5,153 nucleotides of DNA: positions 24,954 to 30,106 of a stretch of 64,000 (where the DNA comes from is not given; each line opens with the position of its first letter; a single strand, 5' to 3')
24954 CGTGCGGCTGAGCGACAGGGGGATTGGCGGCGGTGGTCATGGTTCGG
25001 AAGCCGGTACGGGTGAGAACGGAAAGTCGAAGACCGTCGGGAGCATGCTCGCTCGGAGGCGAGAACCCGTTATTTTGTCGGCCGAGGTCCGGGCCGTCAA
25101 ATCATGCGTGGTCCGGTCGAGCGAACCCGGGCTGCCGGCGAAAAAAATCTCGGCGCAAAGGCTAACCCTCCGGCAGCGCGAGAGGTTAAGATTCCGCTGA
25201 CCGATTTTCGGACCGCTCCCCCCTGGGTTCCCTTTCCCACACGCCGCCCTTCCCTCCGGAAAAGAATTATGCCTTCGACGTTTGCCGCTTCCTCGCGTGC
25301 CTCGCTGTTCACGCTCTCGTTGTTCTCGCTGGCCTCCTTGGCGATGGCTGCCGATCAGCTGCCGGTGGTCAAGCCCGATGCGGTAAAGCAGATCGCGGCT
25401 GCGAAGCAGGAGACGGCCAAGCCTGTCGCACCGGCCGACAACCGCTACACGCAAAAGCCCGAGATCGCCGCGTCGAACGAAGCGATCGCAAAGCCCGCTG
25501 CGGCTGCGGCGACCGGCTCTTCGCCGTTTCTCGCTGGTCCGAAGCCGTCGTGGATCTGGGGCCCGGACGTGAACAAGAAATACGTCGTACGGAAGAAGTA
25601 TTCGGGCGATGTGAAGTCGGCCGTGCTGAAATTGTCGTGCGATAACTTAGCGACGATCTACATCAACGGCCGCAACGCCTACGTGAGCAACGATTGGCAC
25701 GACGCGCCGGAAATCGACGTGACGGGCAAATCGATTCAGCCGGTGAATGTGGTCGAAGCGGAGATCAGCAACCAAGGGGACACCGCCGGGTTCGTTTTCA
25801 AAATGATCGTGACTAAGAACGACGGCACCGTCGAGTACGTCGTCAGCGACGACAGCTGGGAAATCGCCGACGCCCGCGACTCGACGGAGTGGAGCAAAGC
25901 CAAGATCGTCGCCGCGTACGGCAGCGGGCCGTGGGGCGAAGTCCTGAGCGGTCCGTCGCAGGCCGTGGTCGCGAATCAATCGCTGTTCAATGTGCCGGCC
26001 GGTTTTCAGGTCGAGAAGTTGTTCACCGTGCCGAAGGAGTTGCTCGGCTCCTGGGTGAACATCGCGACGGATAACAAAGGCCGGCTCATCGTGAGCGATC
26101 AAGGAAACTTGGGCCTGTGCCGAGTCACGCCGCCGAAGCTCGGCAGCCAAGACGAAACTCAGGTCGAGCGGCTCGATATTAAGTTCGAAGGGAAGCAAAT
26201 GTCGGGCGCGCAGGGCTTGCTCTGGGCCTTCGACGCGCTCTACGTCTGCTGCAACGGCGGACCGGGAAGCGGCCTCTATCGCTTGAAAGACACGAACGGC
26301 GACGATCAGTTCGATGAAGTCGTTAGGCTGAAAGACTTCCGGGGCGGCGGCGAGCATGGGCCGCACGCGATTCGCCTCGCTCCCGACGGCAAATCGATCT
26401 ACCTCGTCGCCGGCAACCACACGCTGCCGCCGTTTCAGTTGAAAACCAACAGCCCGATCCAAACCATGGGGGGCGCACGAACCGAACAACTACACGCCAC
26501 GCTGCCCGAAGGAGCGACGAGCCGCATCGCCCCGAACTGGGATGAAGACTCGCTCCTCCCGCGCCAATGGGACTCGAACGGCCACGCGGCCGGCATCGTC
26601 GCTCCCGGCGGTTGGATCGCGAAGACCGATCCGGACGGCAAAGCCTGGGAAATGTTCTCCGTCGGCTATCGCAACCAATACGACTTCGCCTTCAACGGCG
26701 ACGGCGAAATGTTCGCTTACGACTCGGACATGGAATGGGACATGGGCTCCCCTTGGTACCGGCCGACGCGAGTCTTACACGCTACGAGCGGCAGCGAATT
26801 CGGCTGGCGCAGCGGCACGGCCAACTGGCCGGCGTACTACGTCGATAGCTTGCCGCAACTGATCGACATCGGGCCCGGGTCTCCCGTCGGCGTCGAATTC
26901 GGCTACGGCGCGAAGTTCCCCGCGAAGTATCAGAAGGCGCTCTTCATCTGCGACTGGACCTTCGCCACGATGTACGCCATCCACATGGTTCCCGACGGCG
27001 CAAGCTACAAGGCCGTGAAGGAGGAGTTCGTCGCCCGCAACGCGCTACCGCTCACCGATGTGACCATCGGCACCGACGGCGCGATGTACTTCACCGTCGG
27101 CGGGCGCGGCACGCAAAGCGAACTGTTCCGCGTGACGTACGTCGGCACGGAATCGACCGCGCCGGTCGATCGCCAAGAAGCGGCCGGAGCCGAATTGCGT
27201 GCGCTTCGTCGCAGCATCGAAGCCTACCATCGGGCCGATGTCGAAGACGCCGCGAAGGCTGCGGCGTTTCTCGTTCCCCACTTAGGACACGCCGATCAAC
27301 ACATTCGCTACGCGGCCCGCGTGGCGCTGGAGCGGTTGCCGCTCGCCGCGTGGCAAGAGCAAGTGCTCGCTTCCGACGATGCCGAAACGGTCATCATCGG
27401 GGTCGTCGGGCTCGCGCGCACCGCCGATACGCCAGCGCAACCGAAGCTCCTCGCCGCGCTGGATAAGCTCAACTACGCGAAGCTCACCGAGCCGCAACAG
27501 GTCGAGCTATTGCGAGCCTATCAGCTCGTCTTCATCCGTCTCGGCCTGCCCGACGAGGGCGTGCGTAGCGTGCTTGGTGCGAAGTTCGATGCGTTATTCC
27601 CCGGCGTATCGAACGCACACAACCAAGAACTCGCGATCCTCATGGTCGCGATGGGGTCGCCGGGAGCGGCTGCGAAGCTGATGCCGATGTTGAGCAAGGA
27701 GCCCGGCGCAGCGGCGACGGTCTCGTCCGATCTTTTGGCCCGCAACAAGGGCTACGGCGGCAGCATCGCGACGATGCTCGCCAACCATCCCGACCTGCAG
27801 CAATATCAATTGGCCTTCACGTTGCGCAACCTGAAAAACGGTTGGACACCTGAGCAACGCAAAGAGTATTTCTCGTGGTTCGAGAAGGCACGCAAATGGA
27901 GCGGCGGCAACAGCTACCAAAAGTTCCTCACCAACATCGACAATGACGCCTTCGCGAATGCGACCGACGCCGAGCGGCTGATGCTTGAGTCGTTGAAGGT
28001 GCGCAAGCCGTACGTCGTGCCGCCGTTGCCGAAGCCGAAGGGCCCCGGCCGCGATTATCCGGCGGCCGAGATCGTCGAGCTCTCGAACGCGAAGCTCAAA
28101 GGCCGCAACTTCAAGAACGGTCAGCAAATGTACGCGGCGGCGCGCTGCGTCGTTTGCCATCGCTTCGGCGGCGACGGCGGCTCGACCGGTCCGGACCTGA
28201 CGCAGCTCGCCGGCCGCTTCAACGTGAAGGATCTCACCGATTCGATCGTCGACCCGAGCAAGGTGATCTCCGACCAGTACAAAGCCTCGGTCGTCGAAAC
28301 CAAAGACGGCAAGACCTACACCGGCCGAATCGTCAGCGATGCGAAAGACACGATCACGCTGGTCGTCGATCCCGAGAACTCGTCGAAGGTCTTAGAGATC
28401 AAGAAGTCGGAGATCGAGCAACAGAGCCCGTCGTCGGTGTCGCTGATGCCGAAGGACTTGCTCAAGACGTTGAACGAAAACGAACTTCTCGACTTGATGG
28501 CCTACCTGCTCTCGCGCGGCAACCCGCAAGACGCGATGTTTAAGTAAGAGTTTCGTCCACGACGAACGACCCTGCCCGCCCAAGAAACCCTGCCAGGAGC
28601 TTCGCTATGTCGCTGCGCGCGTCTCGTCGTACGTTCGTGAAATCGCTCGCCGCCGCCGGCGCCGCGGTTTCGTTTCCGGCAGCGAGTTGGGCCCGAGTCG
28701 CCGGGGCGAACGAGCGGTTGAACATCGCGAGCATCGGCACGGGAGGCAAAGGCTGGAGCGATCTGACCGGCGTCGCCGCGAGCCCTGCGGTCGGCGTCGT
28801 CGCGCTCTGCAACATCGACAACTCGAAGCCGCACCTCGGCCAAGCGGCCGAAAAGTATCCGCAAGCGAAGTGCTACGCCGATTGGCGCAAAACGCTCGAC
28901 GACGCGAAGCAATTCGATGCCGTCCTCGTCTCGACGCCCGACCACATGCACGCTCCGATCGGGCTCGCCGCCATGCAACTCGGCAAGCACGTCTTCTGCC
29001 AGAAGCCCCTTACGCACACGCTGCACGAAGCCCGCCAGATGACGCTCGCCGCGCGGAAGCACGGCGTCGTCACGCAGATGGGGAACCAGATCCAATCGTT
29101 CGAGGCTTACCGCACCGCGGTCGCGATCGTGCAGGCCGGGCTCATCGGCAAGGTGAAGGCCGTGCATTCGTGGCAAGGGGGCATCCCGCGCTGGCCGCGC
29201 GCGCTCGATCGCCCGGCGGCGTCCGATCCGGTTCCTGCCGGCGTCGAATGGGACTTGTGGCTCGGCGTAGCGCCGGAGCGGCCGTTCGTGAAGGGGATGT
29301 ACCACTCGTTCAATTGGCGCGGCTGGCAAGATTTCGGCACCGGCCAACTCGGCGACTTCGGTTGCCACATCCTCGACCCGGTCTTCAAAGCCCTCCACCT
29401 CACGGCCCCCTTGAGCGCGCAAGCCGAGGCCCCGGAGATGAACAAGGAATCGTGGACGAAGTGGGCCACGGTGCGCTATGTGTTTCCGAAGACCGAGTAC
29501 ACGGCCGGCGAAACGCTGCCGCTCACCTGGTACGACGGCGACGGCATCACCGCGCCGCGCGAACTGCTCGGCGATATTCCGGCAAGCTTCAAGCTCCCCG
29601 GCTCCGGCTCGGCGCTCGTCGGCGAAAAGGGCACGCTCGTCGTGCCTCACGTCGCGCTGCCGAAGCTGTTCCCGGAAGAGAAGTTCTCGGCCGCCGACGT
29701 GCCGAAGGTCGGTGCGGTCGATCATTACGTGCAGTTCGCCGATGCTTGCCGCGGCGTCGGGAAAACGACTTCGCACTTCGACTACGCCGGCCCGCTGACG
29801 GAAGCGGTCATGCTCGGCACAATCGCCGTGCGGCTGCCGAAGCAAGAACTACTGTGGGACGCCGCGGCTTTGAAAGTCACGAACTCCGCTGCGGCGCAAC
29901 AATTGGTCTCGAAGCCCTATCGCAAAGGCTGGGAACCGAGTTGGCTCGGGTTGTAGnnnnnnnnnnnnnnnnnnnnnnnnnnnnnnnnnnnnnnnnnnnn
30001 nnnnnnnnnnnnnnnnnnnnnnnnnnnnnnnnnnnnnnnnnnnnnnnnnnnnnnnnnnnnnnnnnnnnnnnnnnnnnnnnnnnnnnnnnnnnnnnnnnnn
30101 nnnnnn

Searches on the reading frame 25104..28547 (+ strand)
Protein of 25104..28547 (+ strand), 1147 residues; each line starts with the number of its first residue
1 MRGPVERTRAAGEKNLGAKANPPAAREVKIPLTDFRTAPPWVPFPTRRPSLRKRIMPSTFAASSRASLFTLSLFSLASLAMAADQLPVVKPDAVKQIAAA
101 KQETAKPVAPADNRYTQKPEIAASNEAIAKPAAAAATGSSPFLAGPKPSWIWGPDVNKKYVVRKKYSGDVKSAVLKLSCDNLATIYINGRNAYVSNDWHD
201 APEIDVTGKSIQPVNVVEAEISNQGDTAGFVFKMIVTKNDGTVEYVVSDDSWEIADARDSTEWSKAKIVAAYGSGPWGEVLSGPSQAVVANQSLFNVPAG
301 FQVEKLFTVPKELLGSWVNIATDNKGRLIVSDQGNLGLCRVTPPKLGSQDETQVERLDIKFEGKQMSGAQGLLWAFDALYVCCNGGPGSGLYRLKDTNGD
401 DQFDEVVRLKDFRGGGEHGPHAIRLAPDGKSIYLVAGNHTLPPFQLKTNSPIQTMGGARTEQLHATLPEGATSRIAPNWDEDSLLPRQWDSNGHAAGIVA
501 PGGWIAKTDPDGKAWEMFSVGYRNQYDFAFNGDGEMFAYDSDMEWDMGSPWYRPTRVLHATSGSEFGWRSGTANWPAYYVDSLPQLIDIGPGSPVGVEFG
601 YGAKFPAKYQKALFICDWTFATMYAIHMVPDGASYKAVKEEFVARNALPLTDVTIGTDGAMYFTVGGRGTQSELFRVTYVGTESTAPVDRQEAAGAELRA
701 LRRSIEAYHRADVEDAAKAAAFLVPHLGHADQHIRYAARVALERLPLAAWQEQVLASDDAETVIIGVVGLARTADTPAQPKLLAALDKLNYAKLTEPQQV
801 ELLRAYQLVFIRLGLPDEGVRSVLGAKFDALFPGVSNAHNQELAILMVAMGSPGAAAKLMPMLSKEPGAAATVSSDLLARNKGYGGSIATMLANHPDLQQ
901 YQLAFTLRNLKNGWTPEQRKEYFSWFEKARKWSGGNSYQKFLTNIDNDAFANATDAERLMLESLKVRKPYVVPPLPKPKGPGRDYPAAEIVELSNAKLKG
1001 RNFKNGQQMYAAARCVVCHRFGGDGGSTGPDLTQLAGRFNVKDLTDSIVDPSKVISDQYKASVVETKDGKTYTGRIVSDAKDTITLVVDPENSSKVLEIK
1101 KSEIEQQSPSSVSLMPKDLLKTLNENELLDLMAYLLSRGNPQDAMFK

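Call 69: search_protein_families(library=pfam, proteins=[window:25104-28547:+], max_evalue=0.00001)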
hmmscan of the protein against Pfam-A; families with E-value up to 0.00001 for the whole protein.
window:25104-28547:+ (1147 aa): 1 family
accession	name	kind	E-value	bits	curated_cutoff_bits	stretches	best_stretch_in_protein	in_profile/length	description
PF00034.26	Cytochrom_C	-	3e-07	32.1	21.3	0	1004-1051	2-49/90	Cytochrome c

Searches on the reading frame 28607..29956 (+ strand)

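Call 69: search_protein_families(library=pfam, proteins=[window:28607-29956:+], max_evalue=0.00001)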
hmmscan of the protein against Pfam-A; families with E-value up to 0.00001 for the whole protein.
window:28607-29956:+ (449 aa): 2 families
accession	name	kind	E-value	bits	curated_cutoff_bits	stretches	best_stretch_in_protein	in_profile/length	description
PF01408.29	GFO_IDH_MocA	-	2.7e-18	67.2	24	1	39-159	2-119/120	Oxidoreductase family, NAD-binding Rossmann fold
PF19051.5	GFO_IDH_MocA_C2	-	5e-17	62.7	23.3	1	205-293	44-133/254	Oxidoreductase family, C-terminal alpha/beta domain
